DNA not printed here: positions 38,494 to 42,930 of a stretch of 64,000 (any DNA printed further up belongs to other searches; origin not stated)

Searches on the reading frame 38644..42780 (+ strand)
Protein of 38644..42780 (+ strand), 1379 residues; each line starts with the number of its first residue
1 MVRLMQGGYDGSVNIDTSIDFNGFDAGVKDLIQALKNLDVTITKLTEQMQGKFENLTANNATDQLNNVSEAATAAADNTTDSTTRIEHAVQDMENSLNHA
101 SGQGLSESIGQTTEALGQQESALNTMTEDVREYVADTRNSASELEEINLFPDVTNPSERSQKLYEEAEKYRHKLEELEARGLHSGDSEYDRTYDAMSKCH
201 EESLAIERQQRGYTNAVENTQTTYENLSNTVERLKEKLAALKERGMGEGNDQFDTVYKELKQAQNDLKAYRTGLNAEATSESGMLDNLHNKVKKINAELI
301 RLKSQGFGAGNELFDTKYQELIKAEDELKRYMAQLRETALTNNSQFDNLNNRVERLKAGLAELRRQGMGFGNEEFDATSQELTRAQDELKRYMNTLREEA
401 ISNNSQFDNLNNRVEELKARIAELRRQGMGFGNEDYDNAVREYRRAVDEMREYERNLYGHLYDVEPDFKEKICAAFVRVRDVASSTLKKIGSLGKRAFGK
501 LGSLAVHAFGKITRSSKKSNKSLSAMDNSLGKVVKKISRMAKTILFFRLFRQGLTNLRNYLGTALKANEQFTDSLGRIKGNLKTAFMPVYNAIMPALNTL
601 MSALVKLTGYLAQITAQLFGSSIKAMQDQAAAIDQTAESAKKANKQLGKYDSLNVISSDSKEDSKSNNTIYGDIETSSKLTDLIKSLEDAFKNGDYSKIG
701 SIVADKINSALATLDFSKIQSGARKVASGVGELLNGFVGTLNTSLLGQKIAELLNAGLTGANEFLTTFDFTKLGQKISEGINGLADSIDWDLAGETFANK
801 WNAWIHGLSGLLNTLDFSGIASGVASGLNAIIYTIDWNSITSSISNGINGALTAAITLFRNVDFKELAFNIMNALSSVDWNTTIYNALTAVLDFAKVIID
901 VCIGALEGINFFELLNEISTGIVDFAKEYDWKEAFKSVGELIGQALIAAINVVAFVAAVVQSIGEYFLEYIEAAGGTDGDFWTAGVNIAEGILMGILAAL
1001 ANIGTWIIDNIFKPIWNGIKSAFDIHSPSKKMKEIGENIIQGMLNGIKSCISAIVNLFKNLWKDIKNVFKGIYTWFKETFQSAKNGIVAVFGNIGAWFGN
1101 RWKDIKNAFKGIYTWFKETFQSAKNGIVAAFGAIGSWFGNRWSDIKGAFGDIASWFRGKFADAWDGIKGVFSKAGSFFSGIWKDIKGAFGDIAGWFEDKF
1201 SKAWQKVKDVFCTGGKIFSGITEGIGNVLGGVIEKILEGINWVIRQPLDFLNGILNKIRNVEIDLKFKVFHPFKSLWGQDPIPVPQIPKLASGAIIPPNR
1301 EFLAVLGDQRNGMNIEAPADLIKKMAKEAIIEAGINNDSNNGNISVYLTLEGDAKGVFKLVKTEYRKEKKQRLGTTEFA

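Call 29: search_protein_families(library=phrogs, proteins=[window:38644-42780:+], max_evalue=0.00001)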
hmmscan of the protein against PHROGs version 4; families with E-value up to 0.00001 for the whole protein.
window:38644-42780:+ (1379 aa): 22 families
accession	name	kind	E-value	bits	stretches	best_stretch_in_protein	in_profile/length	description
phrog_1535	-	tail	3.9e-99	334.3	2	319-1372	144-1144/1152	tail length tape measure protein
phrog_58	-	tail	1.3e-44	154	2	374-1048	180-983/1544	tail length tape measure protein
phrog_1686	-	tail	3.8e-29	102.2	2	598-1065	804-1134/1224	tail length tape measure protein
phrog_167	-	tail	1.3e-27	97.1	1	161-1245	107-1008/1555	tail length tape measure protein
phrog_1272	-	tail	2.4e-24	86.2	2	1054-1242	669-1073/1606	tail length tape measure protein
phrog_17020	-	unknown function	9.3e-23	82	2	946-1114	19-194/353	-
phrog_4197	-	tail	2.9e-21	76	2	214-1139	422-1126/1783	tail length tape measure protein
phrog_305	-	tail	2e-17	64.1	2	931-1195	436-711/1001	tail length tape measure protein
phrog_4200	-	tail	1.1e-15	58.2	2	770-1147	243-581/732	tail length tape measure protein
phrog_1204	-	tail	3.6e-15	55.9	1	959-1060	1269-1369/1483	tail protein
phrog_5493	-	tail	4.7e-15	56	1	512-1069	517-1031/1102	tail length tape measure protein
phrog_4070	-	tail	5.2e-13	49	1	1009-1258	139-397/989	tail length tape measure protein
phrog_8462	-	tail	1.1e-12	48.5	2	837-1049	388-520/672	tail length tape measure protein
phrog_11489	-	unknown function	2e-12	47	1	959-1259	813-1131/1717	-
phrog_31409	-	tail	3.7e-11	43.7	1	568-648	244-324/365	tail length tape measure protein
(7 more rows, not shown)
